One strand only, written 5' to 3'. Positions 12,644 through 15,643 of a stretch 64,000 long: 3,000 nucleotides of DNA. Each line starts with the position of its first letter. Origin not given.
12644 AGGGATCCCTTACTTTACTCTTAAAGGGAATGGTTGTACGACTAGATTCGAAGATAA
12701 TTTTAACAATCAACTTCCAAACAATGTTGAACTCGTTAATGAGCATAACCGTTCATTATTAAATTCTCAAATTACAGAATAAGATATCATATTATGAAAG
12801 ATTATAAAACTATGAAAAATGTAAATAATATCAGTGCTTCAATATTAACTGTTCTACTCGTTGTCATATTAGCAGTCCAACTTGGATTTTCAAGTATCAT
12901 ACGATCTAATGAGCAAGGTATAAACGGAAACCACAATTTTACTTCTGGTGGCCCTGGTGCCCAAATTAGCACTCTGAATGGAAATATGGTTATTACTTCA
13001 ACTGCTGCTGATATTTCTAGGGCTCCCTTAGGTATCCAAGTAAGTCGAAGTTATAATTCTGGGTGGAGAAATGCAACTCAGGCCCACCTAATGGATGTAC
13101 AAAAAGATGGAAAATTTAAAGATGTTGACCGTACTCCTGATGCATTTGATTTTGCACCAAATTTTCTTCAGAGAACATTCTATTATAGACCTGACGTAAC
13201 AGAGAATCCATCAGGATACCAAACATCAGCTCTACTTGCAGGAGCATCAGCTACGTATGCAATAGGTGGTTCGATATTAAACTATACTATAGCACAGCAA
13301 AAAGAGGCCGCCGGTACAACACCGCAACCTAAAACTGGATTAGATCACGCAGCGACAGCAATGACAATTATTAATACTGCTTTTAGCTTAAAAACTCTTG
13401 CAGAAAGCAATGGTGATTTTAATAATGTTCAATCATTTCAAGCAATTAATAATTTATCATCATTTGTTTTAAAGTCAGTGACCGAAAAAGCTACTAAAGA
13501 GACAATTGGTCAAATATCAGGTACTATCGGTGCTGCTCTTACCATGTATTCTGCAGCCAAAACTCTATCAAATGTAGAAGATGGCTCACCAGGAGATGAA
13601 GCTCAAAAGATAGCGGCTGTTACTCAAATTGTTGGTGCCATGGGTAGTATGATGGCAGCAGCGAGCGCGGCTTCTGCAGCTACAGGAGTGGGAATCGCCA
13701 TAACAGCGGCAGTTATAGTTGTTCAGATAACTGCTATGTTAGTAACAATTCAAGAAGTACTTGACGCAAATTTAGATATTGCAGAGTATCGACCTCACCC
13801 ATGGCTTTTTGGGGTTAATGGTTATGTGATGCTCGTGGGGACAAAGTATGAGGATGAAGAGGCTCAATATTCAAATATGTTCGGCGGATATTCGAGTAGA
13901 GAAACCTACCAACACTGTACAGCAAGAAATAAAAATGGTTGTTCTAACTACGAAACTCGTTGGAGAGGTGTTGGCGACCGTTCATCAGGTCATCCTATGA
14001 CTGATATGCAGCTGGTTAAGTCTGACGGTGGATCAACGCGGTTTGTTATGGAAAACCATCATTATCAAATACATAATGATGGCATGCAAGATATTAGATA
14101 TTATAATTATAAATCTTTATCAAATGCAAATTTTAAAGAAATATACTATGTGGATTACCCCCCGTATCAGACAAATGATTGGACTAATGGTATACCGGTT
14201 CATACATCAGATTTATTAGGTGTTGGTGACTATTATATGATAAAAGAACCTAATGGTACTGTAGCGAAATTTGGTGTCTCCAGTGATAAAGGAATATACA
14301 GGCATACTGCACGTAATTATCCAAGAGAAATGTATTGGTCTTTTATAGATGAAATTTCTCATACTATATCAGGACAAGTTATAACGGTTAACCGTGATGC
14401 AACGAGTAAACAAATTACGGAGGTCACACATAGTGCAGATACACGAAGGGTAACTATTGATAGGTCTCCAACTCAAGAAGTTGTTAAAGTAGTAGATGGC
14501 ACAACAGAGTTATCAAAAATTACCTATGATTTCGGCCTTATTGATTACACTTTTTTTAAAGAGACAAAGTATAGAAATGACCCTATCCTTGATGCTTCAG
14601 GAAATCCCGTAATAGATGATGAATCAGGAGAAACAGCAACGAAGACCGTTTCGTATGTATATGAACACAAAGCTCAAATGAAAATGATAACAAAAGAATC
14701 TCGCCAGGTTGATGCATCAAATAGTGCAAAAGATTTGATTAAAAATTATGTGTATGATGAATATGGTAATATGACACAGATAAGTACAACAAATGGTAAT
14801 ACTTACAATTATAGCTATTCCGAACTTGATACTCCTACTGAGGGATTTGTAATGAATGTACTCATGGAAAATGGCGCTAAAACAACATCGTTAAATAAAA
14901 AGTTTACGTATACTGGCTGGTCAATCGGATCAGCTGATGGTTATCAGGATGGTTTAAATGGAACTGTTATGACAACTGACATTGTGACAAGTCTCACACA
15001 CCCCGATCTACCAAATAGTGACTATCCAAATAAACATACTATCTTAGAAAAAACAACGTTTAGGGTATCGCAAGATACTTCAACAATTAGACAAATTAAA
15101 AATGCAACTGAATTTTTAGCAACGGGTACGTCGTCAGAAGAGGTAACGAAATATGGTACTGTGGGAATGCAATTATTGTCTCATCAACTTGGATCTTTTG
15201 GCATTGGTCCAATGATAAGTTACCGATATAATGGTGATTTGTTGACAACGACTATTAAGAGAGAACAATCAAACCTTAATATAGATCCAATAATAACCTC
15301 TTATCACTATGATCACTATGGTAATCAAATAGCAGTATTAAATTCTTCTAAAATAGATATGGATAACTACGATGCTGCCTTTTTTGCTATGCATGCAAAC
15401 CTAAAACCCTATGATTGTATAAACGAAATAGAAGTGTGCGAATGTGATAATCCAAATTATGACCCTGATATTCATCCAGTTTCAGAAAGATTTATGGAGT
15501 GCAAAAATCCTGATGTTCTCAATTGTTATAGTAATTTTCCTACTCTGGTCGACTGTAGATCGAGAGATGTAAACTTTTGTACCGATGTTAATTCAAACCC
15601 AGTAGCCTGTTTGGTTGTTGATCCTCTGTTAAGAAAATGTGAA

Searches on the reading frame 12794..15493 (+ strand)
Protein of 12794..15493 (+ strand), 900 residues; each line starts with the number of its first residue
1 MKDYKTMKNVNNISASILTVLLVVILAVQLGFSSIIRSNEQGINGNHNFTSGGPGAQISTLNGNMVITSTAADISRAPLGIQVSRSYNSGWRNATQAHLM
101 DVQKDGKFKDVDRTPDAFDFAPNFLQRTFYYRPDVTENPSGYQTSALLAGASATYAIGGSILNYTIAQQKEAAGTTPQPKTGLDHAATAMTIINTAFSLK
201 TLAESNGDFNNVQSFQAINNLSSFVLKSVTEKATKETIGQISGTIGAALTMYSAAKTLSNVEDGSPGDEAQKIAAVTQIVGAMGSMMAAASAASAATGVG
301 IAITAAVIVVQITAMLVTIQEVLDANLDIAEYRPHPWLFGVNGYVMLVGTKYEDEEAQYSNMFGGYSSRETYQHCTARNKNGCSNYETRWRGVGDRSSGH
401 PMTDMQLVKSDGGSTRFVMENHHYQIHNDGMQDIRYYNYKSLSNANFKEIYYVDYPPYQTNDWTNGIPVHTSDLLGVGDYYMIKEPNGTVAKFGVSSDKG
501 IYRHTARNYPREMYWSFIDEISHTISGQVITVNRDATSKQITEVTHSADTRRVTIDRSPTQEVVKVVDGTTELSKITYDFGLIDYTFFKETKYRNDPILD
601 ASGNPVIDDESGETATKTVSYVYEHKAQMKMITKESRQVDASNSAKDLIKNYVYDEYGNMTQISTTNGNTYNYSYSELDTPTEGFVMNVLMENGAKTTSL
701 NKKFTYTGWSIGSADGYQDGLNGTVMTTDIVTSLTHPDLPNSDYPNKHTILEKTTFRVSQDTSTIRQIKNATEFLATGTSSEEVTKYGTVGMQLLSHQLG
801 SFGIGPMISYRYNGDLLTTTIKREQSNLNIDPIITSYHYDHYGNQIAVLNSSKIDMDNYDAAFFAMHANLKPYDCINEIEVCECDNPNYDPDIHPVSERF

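Call 107: find_homologous_proteins(query=window:12794-15493:+, max_evalue=0.001)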
Query window:12794-15493:+: 8000 candidates shared short words with the query, none scored E <= 0.001.
